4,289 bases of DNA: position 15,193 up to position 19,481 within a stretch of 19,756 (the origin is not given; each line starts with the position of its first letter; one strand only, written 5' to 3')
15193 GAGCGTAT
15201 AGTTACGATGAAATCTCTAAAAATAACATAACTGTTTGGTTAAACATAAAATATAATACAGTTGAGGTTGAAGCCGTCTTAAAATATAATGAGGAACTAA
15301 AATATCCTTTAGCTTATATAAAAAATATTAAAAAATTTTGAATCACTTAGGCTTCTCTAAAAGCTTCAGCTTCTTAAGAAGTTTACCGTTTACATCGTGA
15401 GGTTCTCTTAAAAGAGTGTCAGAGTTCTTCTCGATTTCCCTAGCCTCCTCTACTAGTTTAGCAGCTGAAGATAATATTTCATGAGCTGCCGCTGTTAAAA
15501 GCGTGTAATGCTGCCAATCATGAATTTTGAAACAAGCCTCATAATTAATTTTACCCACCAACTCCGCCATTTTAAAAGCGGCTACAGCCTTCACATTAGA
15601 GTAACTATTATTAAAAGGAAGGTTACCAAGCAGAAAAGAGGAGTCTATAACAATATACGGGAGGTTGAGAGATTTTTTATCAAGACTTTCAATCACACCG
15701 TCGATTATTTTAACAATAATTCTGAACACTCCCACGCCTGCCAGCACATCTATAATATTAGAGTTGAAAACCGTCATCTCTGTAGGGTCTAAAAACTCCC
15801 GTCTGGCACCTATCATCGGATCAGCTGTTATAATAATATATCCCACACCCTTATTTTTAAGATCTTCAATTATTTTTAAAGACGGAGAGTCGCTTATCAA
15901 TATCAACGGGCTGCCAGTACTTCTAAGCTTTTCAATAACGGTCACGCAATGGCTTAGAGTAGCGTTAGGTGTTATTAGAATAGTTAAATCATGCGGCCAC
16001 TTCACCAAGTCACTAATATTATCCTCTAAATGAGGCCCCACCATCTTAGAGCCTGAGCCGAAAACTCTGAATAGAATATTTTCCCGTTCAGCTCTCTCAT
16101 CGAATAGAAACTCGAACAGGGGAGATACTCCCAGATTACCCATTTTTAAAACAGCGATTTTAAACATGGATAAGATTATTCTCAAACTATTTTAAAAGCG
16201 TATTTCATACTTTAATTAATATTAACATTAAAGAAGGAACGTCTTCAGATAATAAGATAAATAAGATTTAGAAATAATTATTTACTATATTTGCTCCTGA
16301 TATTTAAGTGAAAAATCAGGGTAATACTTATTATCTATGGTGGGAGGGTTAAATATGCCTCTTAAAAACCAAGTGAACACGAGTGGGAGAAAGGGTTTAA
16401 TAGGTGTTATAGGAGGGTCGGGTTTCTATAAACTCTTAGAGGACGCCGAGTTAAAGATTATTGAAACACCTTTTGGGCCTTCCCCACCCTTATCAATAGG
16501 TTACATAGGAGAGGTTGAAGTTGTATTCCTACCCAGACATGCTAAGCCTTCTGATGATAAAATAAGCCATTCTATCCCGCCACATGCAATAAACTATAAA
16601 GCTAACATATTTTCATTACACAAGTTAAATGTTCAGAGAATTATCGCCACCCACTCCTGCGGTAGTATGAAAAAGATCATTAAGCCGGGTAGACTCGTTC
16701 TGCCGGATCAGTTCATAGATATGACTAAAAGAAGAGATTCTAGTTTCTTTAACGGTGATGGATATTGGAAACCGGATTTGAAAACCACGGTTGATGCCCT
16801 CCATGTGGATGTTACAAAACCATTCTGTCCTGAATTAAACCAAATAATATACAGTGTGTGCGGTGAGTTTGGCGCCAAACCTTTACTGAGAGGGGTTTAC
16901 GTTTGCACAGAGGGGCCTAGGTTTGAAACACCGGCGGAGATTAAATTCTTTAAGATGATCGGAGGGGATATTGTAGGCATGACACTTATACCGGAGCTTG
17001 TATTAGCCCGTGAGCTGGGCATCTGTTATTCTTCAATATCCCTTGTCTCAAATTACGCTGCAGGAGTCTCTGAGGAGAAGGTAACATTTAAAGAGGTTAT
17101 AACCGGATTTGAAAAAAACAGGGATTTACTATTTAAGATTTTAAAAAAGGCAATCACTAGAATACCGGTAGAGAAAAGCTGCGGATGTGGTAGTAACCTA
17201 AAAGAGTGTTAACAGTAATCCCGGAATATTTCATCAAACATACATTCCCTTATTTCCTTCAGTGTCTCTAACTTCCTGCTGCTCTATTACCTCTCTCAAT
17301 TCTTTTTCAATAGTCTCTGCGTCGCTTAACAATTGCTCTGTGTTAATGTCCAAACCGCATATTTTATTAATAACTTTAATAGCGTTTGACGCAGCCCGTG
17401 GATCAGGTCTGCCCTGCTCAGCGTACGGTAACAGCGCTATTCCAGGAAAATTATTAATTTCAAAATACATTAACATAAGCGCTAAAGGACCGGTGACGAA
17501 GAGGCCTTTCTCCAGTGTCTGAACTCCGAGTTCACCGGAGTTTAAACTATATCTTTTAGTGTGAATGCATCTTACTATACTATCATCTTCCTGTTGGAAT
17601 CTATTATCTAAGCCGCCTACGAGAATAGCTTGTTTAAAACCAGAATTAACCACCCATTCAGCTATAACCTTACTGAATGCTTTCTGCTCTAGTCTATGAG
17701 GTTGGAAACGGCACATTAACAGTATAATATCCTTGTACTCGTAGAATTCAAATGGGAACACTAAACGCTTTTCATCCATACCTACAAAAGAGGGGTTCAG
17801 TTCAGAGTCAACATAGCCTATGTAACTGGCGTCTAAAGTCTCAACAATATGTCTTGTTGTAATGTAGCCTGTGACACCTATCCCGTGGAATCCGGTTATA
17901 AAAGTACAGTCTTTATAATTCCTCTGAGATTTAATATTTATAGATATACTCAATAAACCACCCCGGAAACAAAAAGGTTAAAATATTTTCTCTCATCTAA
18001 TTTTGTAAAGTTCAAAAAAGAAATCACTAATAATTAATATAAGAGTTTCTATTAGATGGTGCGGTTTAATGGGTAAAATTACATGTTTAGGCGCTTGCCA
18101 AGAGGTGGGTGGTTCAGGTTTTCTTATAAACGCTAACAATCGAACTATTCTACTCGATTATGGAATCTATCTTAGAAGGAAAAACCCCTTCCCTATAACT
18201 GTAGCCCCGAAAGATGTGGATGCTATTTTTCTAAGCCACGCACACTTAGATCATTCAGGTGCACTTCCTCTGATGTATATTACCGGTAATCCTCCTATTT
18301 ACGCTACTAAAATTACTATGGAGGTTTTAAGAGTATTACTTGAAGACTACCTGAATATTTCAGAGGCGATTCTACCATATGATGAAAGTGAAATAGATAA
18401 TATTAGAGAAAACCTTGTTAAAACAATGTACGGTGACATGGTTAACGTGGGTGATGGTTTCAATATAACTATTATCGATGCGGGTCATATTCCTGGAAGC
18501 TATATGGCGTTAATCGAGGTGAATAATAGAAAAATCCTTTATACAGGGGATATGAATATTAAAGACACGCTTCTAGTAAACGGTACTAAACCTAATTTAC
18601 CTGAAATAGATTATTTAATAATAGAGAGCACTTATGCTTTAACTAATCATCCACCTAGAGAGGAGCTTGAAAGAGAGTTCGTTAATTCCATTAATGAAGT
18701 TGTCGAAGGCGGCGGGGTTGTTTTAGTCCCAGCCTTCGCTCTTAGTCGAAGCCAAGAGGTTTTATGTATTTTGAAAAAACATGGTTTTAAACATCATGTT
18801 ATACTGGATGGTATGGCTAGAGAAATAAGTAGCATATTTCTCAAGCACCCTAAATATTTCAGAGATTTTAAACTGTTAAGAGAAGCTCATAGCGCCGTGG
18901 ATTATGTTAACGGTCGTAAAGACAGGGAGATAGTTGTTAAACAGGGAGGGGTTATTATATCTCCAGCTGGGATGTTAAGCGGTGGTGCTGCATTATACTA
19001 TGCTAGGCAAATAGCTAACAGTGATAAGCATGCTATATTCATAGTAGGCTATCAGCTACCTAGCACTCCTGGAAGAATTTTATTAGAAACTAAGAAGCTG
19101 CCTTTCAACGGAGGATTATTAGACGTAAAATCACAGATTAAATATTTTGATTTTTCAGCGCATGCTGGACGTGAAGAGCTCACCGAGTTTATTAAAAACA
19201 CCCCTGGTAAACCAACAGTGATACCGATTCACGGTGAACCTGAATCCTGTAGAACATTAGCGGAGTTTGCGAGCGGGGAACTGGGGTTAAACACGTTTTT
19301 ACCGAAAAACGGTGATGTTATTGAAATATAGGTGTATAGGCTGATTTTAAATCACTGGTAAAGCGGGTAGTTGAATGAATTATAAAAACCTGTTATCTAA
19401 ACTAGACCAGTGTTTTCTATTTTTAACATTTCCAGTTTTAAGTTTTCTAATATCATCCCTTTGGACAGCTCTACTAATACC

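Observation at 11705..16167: Candidate undescribed pterin/F420 uptake-and-conversion regulon: ECF-S + two Mer-like enzymes / wHTH + MptD / Mtd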

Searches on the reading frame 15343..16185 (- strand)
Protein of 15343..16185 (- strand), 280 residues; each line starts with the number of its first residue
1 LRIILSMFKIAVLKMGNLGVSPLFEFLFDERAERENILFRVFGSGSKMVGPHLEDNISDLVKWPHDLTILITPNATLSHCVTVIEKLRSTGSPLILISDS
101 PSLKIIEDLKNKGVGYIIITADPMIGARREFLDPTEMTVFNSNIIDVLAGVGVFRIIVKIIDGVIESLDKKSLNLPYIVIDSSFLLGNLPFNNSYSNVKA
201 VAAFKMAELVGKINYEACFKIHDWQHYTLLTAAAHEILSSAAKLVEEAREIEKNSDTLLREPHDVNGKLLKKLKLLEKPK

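Call 3: search_protein_families(library=pfam, proteins=[window:15343-16185:-], max_evalue=0.01)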
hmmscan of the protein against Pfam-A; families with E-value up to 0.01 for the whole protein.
window:15343-16185:- (280 aa): 1 family
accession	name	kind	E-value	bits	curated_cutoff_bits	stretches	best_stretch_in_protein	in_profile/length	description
PF01993.23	MTD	-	4.6e-94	315.3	25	1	8-279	1-273/274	methylene-5,6,7,8-tetrahydromethanopterin dehydrogenase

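Call 4: search_protein_families(library=ncbifam, proteins=[window:15343-16185:-], max_evalue=0.01)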
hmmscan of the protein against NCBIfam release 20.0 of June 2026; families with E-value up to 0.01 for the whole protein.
window:15343-16185:- (280 aa): 1 family
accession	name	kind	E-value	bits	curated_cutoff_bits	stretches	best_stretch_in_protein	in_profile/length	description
NF002162.0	PRK00994.1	equivalog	1.5e-93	313.2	297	1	7-280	2-277/277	F420-dependent methylenetetrahydromethanopterin dehydrogenase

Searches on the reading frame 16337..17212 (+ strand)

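Call 3: search_protein_families(library=pfam, proteins=[window:16337-17212:+], max_evalue=0.01)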
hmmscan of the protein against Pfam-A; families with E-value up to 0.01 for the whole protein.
window:16337-17212:+ (291 aa): 1 family
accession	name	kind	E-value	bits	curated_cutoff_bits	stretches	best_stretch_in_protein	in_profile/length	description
PF01048.26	PNP_UDP_1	-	8.2e-44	150.2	25.1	1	22-273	2-232/233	Phosphorylase superfamily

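Call 4: search_protein_families(library=ncbifam, proteins=[window:16337-17212:+], max_evalue=0.01)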
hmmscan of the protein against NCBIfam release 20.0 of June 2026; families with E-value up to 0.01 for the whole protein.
window:16337-17212:+ (291 aa): 11 families
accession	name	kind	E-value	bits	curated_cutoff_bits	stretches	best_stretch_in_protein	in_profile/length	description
TIGR01694.1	MTAP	equivalog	4.9e-78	261.8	274.85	1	22-274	2-239/240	S-methyl-5'-thioadenosine phosphorylase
NF006334.0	PRK08564.1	equivalog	3.1e-75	252.8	382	1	18-290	6-264/267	S-methyl-5'-thioadenosine phosphorylase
NF005876.0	PRK07823.1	equivalog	8.6e-70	234.9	306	1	20-288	6-257/267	S-methyl-5'-thioadenosine phosphorylase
NF006599.0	PRK09136.1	equivalog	1.2e-61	208.1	223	1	22-272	4-243/247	S-methyl-5'-thioinosine phosphorylase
NF006492.0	PRK08931.1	equivalog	1.1e-55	189.1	437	1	19-286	3-258/291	S-methyl-5'-thioadenosine phosphorylase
NF005657.0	PRK07432.1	equivalog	1.9e-47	161.8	453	1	21-277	5-251/291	S-methyl-5'-thioadenosine phosphorylase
NF006054.0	PRK08202.1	equivalog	1.2e-33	116.8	218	1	92-275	100-273/274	purine-nucleoside phosphorylase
TIGR01697.1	PNPH-PUNA-XAPA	subfamily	5.6e-29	101.2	197.1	1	88-273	72-246/247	inosine/guanosine/xanthosine phosphorylase family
TIGR01698.1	PUNP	equivalog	9.1e-28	97.3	302.6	1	89-262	73-233/245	purine-nucleoside phosphorylase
TIGR01700.1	PNPH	equivalog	2.6e-24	86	293.35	1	92-273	76-248/249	purine nucleoside phosphorylase I, inosine and guanosine-specific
TIGR01699.1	XAPA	equivalog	3.2e-16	59.6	370.9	1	170-255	145-229/248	xanthosine phosphorylase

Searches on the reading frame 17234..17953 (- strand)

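Call 3: search_protein_families(library=pfam, proteins=[window:17234-17953:-], max_evalue=0.01)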
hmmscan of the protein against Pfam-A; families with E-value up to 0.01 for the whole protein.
window:17234-17953:- (239 aa): 1 family
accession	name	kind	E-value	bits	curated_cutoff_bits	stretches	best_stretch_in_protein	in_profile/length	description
PF09754.15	PAC2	-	2e-36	126.3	25.8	1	18-222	1-214/215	PAC2 family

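Call 4: search_protein_families(library=ncbifam, proteins=[window:17234-17953:-], max_evalue=0.01)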
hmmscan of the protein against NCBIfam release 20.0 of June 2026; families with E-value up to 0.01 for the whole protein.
window:17234-17953:- (239 aa): 2 families
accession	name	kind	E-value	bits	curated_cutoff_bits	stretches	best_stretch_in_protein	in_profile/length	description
TIGR00161.1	TIGR00161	hypoth_equivalog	2.9e-30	105.7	199.25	1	7-237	9-237/239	proteasome assembly chaperone family protein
TIGR00162.1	TIGR00162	hypoth_equivalog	3e-08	33.3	200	1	7-226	12-240/260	proteasome assembly chaperone family protein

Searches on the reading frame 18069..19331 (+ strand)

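Call 3: search_protein_families(library=pfam, proteins=[window:18069-19331:+], max_evalue=0.01)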
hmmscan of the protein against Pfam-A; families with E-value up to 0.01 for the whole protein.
window:18069-19331:+ (420 aa): 7 families
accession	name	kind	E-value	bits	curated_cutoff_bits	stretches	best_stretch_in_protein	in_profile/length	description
PF07521.17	RMMBL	-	2e-16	60.2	21.6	1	352-412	3-63/63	Zn-dependent metallo-hydrolase RNA specificity domain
PF10996.14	Beta-Casp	-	4.5e-14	53.5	27.7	1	229-337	2-119/120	Beta-Casp domain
PF16661.11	Lactamase_B_6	-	1.1e-12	48.2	27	1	19-169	1-170/193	Metallo-beta-lactamase superfamily domain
PF00753.33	Lactamase_B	-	2.4e-12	47.7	22.7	1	15-164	6-152/196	Metallo-beta-lactamase superfamily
PF12706.13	Lactamase_B_2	-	1.5e-10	41.5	27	1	25-188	1-165/200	Beta-lactamase superfamily domain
PF17030.11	Beta_lactamase3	-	0.00015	21.7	33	1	44-176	55-191/214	Putative beta-lactamase-like family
PF13483.12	Lactamase_B_3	-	0.00024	21.5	24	1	13-68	5-55/160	Beta-lactamase superfamily domain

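Call 4: search_protein_families(library=ncbifam, proteins=[window:18069-19331:+], max_evalue=0.01)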
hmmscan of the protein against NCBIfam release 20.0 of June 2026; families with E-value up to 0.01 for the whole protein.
window:18069-19331:+ (420 aa): 25 families
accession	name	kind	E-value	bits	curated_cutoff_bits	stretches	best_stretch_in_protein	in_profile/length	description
TIGR03675.1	arCOG00543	equivalog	3.9e-86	289.7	580.2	1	3-419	176-629/631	beta-CASP ribonuclease aCPSF1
NF045584.1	cas14_MBL_CASP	equivalog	2.1e-68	231.2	800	1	3-415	2-435/612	type VII CRISPR-associated protein Cas14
TIGR00649.1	MG423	subfamily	6.8e-18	64.4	400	1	3-191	2-187/546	RNase J family beta-CASP ribonuclease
TIGR04122.1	Xnuc_lig_assoc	equivalog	4.3e-13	48.8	325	1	115-262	63-208/326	ligase-associated DNA damage response exonuclease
NF047419.1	RNase_J1_RnjA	exception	6e-11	41.7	820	1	3-419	3-416/549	ribonuclease J1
TIGR02651.1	RNase_Z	equivalog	1.9e-06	27.1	292.95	1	17-67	20-69/302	ribonuclease Z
NF001911.0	PRK00685.1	equivalog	5.8e-05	22.7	144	1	13-164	6-146/228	metal-dependent hydrolase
NF041257.1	GntH_guanitoxin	equivalog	5.8e-05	22.1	333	1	19-73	35-91/374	guanitoxin biosynthesis MBL fold metallo-hydrolase GntH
NF000439.2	blaAIM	exception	6.8e-05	22.6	675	1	44-144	91-186/303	AIM family subclass B3 metallo-beta-lactamase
NF033105.1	bla_subclass_B3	equivalog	0.00013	21.4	240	1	44-170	56-181/257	subclass B3 metallo-beta-lactamase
NF002553.0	PRK02113.1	equivalog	0.00025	20.5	386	1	18-91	38-111/252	MBL fold metallo-hydrolase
NF041851.1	cyc_nuc_deg_phdiest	equivalog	0.00042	19.8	400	1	6-169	5-171/253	cyclic nucleotide-degrading phosphodiesterase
NF008887.0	PRK11921.1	equivalog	0.00048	19.1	635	1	46-92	68-115/396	anaerobic nitric oxide reductase flavorubredoxin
NF047925.1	pyridox_lacton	equivalog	0.00084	19.2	325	0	44-65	83-104/268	4-pyridoxolactonase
NF000801.0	PRK00055.1-3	equivalog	0.00086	18.4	252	0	17-67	22-71/307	ribonuclease Z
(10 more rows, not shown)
